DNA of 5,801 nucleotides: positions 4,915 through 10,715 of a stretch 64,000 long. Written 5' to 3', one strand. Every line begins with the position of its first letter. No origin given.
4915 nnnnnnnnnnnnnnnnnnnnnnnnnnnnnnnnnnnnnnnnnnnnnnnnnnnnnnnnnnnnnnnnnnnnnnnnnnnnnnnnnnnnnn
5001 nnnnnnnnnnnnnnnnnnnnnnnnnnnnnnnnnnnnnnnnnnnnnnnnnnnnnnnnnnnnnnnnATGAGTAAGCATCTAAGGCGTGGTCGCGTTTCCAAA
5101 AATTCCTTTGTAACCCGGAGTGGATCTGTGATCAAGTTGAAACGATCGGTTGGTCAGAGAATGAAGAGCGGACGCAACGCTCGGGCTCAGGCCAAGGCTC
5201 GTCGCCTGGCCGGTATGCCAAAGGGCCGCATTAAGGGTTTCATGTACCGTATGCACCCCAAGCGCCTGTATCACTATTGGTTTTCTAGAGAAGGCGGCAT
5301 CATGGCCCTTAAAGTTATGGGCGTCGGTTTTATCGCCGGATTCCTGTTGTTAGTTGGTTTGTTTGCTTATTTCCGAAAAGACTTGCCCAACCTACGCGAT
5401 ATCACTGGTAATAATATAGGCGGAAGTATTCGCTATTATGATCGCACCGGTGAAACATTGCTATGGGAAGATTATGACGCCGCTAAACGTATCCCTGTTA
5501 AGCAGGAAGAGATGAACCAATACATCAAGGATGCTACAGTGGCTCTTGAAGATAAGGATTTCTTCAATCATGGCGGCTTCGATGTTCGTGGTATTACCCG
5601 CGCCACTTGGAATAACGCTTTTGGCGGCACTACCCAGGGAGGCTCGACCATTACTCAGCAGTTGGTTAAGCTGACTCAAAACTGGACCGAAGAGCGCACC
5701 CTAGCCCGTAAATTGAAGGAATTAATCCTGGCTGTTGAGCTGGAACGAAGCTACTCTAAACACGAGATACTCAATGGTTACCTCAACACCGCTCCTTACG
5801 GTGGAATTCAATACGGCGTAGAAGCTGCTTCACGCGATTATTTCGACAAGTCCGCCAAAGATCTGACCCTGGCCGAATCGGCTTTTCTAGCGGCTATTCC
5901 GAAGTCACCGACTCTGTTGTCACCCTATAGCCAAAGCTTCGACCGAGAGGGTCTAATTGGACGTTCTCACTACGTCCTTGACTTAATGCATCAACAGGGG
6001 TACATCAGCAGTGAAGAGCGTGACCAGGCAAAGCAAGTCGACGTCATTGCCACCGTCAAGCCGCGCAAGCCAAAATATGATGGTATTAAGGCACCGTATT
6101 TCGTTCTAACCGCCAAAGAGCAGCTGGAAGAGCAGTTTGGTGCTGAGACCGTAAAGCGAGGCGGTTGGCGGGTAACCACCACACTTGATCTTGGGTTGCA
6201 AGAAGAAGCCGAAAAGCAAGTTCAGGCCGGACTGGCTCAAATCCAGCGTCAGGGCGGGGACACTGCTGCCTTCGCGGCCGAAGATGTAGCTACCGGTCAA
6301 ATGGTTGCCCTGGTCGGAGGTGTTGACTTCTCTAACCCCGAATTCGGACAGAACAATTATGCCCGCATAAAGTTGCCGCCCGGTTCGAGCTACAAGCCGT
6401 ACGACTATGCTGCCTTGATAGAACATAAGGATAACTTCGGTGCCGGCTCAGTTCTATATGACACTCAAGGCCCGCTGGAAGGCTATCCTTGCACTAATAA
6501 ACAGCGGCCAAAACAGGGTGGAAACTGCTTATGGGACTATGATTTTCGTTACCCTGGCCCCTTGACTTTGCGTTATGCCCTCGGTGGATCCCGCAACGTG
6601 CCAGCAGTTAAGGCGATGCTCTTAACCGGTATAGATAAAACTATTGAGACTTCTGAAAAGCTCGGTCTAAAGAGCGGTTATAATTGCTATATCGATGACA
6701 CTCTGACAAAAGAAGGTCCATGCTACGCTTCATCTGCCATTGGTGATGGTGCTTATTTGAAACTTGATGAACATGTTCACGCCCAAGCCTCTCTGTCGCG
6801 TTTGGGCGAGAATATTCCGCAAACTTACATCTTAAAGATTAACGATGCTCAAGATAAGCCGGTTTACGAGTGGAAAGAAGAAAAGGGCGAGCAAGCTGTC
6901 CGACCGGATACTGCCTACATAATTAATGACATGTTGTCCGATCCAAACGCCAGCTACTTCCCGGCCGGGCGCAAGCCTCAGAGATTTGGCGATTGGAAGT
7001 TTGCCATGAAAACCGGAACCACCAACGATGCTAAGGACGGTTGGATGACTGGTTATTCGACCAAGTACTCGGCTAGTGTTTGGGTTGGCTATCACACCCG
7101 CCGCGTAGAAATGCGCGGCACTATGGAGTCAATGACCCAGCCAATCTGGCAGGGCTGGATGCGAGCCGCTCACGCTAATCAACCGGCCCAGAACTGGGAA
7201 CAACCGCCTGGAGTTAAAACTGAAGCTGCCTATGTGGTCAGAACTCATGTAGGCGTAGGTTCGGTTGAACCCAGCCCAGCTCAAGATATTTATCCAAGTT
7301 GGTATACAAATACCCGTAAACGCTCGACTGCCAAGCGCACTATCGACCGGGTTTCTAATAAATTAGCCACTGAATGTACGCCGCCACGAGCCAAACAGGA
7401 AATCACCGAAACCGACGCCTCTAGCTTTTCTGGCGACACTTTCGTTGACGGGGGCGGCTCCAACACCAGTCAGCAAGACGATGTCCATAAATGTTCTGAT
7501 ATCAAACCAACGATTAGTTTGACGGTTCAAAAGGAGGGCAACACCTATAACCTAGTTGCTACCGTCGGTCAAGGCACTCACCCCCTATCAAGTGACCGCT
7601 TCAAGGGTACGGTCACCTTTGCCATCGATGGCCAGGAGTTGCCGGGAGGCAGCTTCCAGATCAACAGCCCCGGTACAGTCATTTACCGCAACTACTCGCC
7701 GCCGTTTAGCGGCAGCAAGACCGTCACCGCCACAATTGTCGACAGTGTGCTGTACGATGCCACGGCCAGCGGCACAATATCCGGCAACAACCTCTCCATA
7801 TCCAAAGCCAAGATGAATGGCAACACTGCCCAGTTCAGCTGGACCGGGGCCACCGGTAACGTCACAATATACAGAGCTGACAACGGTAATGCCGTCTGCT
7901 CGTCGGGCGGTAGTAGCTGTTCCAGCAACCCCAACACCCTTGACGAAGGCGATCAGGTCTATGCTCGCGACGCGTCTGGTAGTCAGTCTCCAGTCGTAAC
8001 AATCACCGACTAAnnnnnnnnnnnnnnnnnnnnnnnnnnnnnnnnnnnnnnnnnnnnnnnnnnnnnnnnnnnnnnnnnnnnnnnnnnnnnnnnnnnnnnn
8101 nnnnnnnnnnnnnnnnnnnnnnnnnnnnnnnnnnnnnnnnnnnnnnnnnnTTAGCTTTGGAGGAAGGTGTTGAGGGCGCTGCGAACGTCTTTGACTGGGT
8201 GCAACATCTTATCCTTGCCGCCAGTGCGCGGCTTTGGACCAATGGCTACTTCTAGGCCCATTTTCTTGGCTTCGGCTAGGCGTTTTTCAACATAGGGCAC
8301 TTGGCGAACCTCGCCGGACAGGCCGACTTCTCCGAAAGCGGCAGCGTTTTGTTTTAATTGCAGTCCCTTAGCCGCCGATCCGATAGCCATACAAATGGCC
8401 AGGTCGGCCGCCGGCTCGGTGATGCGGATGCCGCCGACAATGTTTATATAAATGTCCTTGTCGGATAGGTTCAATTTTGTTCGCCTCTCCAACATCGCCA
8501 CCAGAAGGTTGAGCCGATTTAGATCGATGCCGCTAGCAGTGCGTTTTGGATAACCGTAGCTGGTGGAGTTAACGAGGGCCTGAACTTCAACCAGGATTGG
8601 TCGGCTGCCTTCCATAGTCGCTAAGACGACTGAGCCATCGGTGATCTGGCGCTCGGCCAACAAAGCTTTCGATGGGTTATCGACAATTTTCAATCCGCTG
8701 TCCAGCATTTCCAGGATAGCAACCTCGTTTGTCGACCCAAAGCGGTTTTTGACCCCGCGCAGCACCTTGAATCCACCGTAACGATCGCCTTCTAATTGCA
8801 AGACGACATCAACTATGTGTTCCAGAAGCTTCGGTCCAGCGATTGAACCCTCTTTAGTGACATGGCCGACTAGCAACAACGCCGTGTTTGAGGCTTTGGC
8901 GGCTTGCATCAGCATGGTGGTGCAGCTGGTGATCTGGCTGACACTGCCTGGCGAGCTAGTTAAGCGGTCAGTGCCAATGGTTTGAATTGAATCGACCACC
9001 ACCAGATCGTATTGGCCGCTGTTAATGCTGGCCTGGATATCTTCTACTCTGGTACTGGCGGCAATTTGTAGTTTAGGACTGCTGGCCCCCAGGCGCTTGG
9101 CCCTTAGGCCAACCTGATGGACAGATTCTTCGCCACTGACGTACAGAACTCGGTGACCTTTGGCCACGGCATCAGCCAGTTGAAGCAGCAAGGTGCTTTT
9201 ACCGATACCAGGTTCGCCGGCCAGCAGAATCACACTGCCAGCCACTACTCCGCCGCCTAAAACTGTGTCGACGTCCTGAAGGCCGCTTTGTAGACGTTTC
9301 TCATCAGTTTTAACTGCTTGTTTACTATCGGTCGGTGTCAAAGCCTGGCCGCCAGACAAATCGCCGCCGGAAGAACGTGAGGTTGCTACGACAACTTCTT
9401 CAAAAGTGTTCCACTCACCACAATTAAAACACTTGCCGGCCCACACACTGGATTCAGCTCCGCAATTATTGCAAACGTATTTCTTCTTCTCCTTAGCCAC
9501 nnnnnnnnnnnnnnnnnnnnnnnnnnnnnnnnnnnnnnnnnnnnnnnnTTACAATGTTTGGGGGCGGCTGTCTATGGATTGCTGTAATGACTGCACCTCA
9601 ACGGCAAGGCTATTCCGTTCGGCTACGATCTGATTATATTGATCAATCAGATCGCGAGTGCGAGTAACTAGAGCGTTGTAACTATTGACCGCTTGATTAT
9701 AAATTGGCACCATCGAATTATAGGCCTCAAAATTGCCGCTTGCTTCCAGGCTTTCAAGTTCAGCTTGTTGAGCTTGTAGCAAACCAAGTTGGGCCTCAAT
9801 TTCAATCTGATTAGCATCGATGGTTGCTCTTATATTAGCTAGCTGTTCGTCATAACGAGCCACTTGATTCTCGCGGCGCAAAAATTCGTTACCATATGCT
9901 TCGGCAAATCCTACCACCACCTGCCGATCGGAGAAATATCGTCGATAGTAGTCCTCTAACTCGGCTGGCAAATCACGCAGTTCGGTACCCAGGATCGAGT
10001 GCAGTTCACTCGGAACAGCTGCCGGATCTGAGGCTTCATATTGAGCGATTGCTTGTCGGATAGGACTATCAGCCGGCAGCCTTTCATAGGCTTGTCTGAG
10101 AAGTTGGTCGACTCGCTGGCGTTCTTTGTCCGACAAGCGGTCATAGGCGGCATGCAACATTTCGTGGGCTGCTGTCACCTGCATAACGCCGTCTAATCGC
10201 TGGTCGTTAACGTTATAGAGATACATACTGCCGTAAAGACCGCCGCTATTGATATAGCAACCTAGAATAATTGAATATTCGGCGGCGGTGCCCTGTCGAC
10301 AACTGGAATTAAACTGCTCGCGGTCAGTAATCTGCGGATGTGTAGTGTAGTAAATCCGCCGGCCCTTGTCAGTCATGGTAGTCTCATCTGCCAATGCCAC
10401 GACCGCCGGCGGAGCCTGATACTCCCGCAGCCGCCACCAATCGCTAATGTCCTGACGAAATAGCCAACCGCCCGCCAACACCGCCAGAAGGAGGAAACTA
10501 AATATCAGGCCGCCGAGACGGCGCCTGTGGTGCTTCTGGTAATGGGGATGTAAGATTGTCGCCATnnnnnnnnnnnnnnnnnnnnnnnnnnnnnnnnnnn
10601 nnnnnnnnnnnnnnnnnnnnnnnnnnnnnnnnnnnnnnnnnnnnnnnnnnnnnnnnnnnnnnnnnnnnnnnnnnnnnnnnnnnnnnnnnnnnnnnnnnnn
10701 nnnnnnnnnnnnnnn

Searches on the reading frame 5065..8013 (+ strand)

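Call 11: search_protein_families(library=ncbifam, proteins=[window:5065-8013:+])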
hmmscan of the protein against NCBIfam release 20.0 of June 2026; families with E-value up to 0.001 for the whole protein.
window:5065-8013:+ (982 aa): 13 families
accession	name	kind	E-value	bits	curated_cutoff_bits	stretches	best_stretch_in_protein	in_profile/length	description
TIGR02074.1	PBP_1a_fam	subfamily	4.4e-120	402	508.75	1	141-705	1-535/535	PBP1A family penicillin-binding protein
TIGR02073.1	PBP_1c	equivalog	6.4e-90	302.7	494.2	1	123-842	13-671/728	penicillin-binding protein 1C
NF051885.1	tranpepglycosPbpC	equivalog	4.5e-89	299.7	900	1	96-714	28-605/632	multimodular transpeptidase-transglycosylase PbpC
NF038272.1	strep_PBP1A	exception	7e-75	252.6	1075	1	87-726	17-654/658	penicillin-binding protein PBP1A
TIGR02071.1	PBP_1b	equivalog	2.1e-66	224.6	717.75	1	138-710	143-690/729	penicillin-binding protein 1B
NF008643.0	PRK11636.1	equivalog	1.9e-64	218.3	1263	3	91-390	17-307/850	peptidoglycan glycosyltransferase/peptidoglycan DD-transpeptidase MrcA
NF038274.1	strep_PBP1B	exception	4.4e-53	180.7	1225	2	141-333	81-284/745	penicillin-binding protein PBP1B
NF038276.1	strep_PBP2A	exception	2.9e-49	168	1100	1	92-678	49-610/716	penicillin-binding protein PBP2A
NF008414.0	PRK11240.1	equivalog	1.2e-46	159.2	1121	1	133-676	53-538/774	peptidoglycan glycosyltransferase PbpC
NF007061.0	PRK09506.1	equivalog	6.1e-46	156.6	1120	1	138-691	207-737/825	bifunctional glycosyl transferase/transpeptidase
NF011423.0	PRK14850.1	equivalog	1.4e-42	146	1275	1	138-678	153-669/764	penicillin-binding protein 1b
NF010008.0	PRK13481.1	equivalog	3.1e-36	125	270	1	144-322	82-263/269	glycosyltransferase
TIGR02070.1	mono_pep_trsgly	equivalog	2.6e-34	118.7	182.65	1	145-284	58-197/224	monofunctional biosynthetic peptidoglycan transglycosylase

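Call 12: search_protein_families(library=pfam, proteins=[window:5065-8013:+])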
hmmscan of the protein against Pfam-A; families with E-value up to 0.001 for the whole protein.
window:5065-8013:+ (982 aa): 2 families
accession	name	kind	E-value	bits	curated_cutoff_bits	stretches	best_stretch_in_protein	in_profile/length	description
PF00912.28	Transgly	-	1.4e-55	187.9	27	1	138-308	10-177/178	Transglycosylase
PF00905.27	Transpeptidase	-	1.1e-11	44.9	22.1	1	403-676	3-264/299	Penicillin binding protein transpeptidase domain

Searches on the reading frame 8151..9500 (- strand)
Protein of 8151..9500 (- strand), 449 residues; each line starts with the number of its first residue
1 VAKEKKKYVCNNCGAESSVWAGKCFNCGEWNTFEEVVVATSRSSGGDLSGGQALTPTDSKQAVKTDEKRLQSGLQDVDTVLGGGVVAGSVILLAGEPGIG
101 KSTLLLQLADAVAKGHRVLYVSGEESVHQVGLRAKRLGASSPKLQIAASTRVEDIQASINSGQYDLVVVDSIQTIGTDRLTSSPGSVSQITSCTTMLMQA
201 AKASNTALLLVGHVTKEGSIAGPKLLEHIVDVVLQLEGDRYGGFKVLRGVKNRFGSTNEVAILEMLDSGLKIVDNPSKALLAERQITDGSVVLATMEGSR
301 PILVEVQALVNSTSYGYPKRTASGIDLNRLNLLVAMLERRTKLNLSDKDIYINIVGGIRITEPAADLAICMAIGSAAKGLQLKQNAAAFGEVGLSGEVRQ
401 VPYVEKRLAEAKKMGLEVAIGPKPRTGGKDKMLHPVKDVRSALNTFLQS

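Call 11: search_protein_families(library=ncbifam, proteins=[window:8151-9500:-])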
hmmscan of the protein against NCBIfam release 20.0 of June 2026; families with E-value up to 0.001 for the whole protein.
window:8151-9500:- (449 aa): 24 families
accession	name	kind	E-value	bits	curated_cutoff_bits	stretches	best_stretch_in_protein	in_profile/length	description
TIGR00416.1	sms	equivalog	3.5e-157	523.8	403.05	1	1-431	1-439/454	DNA repair protein RadA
TIGR02902.1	spore_lonB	equivalog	2e-13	49.8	723.3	1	331-423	410-502/531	ATP-dependent protease LonB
NF006799.0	PRK09302.1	equivalog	3.7e-13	48.9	408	1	63-172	248-372/515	circadian clock protein KaiC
TIGR02903.1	spore_lon_C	equivalog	3e-12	45.9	678.8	1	335-423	498-586/615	Lon family ATP-dependent protease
TIGR03881.1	KaiC_arch_4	hypoth_equivalog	2e-11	44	247.8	1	68-176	1-94/231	KaiC domain-containing protein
TIGR03600.1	phage_DnaB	exception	3.1e-10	39.6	498.65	1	68-135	175-243/421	phage replicative helicase, DnaB family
TIGR02237.1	recomb_radB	equivalog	2.2e-09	37.5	172.4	1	77-240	1-180/210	DNA repair and recombination protein RadB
TIGR00764.1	lon_rel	equivalog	2.4e-09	36.3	516.6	1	330-434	467-570/608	ATP-dependent protease LonB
NF006861.0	PRK09361.1-1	equivalog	2.1e-08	34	278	1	68-275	3-232/235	DNA repair and recombination protein RadB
NF004723.0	PRK06067.1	subfamily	1.8e-07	30.9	194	1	62-136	8-83/243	flagellar accessory protein FlaH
TIGR03880.1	KaiC_arch_3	hypoth_equivalog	2.8e-07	30.3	249.45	1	73-138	1-67/224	KaiC domain-containing protein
NF052589.1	ArlH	equivalog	2.8e-06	27.2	215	1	75-128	7-61/229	archaellum protein ArlH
TIGR03877.1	thermo_KaiC_1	hypoth_equivalog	2.9e-06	26.9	307.25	1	68-133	2-68/238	KaiC domain-containing protein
TIGR00665.1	DnaB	equivalog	3.6e-06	26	385.25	1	66-130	174-239/435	replicative DNA helicase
NF006320.0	PRK08533.1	equivalog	1.1e-05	25.1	215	1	75-125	11-62/230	flagellar accessory protein FlaH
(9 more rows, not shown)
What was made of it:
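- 8151..9500 (-): radA (sms), 48 nt downstream of the 338-aa gene. Possible last gene of a clpC-X-radA operon (inferred). Call 11 (TIGR00416, above cut-off).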

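Call 12: search_protein_families(library=pfam, proteins=[window:8151-9500:-])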
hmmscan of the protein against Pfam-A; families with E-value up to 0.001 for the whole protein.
window:8151-9500:- (449 aa): 17 families
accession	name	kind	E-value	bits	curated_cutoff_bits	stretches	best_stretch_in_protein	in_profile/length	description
PF13481.12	AAA_25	-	1.1e-18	68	27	1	64-218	9-194/195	AAA domain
PF06745.19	ATPase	-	3e-15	56.7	26.6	1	71-150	2-83/231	KaiC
PF18073.7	Zn_ribbon_LapB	-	1.3e-11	44.4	25.7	1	8-35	1-28/28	Rubredoxin metal binding domain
PF03796.21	DnaB_C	-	1.6e-08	34.7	27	1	70-133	2-66/255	DnaB-like helicase C terminal domain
PF13541.12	ChlI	-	5.5e-08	33.2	27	1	341-422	36-118/121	Subunit ChlI of Mg-chelatase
PF13479.12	AAA_24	-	1e-05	25.9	27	1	90-174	4-75/195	AAA domain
PF13191.12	AAA_16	-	1.6e-05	25.9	32.6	1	87-142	21-88/167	AAA ATPase domain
PF00154.27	RecA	-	2.1e-05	24.6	27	1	64-176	27-143/262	recA bacterial DNA recombination protein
PF07088.17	GvpD_P-loop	-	2.7e-05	24.6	24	0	87-124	9-46/189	GvpD gas vesicle protein, P-loop domain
PF05362.19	Lon_C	-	2.8e-05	24.2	21.1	1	345-424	91-171/205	Lon protease (S16) C-terminal proteolytic domain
PF00004.35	AAA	-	6.3e-05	23.9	21.2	1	91-215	1-109/131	ATPase family associated with various cellular activities (AAA)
PF13401.12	AAA_22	-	7.7e-05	23.5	27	1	89-212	6-122/130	AAA domain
PF25199.1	nSTAND_NTPase5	-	0.00014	22.2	34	1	89-126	42-81/145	Novel STAND NTPase 5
PF20720.3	nSTAND3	-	0.00022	21.4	27.2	1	90-130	19-60/155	Novel STAND NTPase 3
PF23442.1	DUF7125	-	0.00049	19.7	29.1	0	69-107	3-40/207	Family of unknown function (DUF7125)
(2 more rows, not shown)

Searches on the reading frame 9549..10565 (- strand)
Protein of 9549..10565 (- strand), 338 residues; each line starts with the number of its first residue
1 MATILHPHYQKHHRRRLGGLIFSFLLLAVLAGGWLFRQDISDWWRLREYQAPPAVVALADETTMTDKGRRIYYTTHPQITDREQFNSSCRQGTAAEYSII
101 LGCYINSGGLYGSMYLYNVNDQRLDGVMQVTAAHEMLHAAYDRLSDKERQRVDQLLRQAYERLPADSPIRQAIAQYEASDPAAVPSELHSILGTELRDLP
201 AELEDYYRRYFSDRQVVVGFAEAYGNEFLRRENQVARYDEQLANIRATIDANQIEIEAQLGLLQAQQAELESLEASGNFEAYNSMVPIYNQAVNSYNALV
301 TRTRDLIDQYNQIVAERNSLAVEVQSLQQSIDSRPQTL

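Call 11: search_protein_families(library=ncbifam, proteins=[window:9549-10565:-])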
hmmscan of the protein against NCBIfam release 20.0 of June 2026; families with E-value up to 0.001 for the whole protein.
window:9549-10565:- (338 aa): 0 families

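Call 12: search_protein_families(library=pfam, proteins=[window:9549-10565:-])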
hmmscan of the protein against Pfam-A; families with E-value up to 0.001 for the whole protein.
window:9549-10565:- (338 aa): 0 families

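Call 46: search_protein_families(library=pfam, max_evalue=0.01, proteins=[window:9549-10565:-])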
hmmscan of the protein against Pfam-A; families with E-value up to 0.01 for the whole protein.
window:9549-10565:- (338 aa): 1 family
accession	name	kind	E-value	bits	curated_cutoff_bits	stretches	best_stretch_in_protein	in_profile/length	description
PF10481.14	CENP-F_N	-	0.0011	19.1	37.7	1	231-331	93-192/304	Cenp-F N-terminal domain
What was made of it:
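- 9549..10565 (-): Conserved 338-aa protein with no family assignment, probably coiled coil, 24 nt downstream of clpC. Probably co-transcribed (inferred). Calls 12 and 46: no significant Pfam or NCBIfam family.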
